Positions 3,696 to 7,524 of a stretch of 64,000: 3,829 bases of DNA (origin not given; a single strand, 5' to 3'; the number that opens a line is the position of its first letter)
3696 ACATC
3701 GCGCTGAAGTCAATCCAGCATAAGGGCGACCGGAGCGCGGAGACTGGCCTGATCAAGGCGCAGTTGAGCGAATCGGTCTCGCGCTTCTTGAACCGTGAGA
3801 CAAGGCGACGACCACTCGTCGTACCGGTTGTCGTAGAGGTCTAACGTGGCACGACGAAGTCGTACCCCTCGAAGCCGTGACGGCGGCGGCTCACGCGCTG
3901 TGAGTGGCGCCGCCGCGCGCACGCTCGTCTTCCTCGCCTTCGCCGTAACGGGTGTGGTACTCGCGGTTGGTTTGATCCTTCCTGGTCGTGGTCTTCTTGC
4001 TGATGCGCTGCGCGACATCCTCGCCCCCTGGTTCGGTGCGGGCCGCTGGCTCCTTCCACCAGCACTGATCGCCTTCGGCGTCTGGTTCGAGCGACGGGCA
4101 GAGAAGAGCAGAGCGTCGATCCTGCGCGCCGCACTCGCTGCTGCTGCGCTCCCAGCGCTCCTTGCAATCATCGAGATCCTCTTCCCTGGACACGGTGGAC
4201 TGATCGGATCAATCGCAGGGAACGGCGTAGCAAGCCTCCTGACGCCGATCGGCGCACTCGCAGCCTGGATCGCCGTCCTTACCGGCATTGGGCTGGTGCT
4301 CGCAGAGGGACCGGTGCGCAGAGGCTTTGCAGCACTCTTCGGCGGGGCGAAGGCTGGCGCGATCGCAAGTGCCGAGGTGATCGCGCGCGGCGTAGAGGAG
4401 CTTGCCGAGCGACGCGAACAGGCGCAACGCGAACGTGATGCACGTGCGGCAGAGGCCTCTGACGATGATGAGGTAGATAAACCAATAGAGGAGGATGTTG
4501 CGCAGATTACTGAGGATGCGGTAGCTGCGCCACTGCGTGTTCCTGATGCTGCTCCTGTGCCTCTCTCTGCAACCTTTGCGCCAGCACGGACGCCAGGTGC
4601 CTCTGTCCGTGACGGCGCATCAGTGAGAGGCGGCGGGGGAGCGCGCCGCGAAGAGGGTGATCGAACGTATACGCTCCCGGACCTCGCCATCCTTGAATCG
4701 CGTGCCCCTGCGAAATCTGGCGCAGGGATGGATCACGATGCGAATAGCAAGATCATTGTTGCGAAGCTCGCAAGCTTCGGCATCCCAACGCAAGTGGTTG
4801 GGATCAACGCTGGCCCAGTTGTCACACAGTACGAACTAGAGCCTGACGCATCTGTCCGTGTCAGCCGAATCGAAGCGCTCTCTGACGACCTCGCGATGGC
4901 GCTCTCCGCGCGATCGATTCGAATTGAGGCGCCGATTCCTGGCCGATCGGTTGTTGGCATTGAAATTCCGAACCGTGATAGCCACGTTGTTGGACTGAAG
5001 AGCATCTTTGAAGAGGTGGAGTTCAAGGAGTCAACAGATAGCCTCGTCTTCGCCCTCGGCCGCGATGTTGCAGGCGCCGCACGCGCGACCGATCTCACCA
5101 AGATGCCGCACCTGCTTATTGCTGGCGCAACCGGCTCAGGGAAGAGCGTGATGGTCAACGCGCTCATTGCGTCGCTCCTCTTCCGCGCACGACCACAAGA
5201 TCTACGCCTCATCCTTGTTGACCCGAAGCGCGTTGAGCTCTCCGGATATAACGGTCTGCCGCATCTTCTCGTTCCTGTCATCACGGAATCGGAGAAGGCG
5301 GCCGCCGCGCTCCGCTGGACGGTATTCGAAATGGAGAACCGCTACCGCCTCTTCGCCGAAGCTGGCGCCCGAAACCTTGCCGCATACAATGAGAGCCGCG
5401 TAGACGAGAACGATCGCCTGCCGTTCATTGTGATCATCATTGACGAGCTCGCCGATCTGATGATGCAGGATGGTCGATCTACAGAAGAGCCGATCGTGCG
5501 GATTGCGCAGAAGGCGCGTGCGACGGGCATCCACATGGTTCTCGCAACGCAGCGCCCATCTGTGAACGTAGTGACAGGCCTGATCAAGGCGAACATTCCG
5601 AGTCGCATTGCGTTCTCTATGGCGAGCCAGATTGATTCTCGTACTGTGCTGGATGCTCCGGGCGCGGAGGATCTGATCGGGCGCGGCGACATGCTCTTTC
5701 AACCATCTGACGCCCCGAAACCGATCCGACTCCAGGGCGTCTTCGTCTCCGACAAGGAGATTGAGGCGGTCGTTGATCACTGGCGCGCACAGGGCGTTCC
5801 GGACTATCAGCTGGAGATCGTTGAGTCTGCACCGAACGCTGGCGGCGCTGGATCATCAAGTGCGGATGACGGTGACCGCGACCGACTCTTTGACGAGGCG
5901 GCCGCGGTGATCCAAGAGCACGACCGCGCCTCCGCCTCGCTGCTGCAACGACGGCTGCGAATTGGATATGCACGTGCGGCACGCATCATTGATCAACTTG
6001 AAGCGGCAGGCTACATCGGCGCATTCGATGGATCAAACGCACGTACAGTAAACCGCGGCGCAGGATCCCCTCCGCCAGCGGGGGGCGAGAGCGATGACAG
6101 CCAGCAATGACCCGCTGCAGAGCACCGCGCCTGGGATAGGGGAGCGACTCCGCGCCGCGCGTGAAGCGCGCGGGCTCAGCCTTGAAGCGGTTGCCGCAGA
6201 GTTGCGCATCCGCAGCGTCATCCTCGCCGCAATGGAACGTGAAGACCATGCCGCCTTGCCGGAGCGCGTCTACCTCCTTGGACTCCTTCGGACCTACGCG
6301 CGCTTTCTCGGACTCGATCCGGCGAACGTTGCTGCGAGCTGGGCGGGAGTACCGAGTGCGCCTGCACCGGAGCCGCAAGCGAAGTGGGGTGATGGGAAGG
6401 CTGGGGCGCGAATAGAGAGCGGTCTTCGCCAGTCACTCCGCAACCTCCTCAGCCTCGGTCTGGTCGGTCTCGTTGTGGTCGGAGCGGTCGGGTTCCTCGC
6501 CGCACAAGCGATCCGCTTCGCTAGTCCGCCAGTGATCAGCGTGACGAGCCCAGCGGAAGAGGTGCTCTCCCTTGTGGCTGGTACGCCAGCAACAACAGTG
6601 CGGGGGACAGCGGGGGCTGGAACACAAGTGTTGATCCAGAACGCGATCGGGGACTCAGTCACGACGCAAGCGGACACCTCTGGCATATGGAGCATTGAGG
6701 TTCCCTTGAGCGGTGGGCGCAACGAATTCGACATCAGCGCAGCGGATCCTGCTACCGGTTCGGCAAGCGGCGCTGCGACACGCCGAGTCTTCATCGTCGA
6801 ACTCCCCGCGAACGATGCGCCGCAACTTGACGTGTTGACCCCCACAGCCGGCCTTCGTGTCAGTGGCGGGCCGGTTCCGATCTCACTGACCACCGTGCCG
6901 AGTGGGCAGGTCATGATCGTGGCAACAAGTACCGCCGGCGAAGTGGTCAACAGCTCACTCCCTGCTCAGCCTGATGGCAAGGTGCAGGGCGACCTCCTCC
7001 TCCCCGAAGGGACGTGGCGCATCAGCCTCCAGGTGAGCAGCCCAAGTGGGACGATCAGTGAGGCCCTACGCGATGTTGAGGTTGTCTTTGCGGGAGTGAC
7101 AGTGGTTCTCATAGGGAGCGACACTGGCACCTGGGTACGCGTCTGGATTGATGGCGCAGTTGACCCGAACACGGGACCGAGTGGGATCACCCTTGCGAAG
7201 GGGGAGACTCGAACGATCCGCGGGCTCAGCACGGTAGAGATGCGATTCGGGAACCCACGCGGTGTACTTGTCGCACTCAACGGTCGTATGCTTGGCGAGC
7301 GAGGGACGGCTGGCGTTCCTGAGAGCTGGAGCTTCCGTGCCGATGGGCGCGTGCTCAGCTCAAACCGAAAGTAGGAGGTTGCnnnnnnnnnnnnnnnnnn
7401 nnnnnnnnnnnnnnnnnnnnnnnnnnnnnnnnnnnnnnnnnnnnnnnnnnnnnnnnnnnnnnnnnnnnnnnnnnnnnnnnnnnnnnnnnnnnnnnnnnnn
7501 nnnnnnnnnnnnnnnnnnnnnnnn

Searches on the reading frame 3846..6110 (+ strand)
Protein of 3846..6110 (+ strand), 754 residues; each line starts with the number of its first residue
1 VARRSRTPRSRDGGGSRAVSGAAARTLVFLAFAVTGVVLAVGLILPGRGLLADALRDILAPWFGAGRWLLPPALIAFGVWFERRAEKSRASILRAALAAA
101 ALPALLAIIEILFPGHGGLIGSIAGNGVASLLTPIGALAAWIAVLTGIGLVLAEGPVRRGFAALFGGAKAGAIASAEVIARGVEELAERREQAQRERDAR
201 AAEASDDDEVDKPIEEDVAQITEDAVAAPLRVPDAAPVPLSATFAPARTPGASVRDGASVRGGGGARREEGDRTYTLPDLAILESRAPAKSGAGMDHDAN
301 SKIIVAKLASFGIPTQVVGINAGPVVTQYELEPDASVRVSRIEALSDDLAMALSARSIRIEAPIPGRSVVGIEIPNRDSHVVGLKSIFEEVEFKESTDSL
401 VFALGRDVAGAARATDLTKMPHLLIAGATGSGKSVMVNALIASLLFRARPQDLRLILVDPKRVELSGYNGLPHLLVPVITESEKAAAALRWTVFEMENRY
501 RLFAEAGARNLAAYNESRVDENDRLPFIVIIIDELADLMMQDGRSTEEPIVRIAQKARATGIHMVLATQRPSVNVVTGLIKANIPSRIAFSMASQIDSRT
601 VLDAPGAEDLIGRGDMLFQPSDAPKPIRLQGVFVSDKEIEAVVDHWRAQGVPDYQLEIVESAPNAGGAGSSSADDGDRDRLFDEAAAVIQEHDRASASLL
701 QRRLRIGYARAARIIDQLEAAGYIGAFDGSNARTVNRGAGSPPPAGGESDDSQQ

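Call 16: search_protein_families(library=pfam, proteins=[window:3846-6110:+], max_evalue=0.001)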
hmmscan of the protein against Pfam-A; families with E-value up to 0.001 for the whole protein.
window:3846-6110:+ (754 aa): 7 families
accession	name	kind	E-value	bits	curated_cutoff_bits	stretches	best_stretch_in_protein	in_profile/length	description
PF01580.24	FtsK_SpoIIIE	-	1.4e-59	201.7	24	1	384-573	2-221/221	FtsK/SpoIIIE family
PF17854.6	FtsK_alpha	-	6.8e-31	106.9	22.9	1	277-376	1-101/101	FtsK alpha domain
PF09397.16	FtsK_gamma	-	3.8e-24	84.6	30.6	1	677-735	2-60/63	Ftsk gamma domain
PF01935.23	DUF87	-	4.6e-05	24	23.2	1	418-548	19-110/220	Helicase HerA, central domain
PF13491.11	FtsK_4TM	-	6.6e-05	23.1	23.1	1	56-151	55-156/171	4TM region of DNA translocase FtsK/SpoIIIE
PF12846.13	AAA_10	-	8.4e-05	22.2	27.5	0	418-462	19-59/362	AAA-like domain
PF20703.3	nSTAND1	-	0.00039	20.6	27.1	1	398-567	12-158/379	Novel STAND NTPase 1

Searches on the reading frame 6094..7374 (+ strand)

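Call 16: search_protein_families(library=pfam, proteins=[window:6094-7374:+], max_evalue=0.001)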
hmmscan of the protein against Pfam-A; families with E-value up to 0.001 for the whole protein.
window:6094-7374:+ (426 aa): 4 families
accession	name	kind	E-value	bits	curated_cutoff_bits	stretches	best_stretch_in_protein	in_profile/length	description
PF13413.12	HTH_25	-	5.5e-22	77.8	24.6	1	18-78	1-61/62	Helix-turn-helix domain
PF12844.13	HTH_19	-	2.3e-06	27.9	30.2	1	16-76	1-55/64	Helix-turn-helix domain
PF13560.12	HTH_31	-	0.00013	22.7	27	1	16-80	3-62/64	Helix-turn-helix domain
PF13464.11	RodZ_C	-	0.00078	19.8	23.9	0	366-400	24-58/72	RodZ C-terminal domain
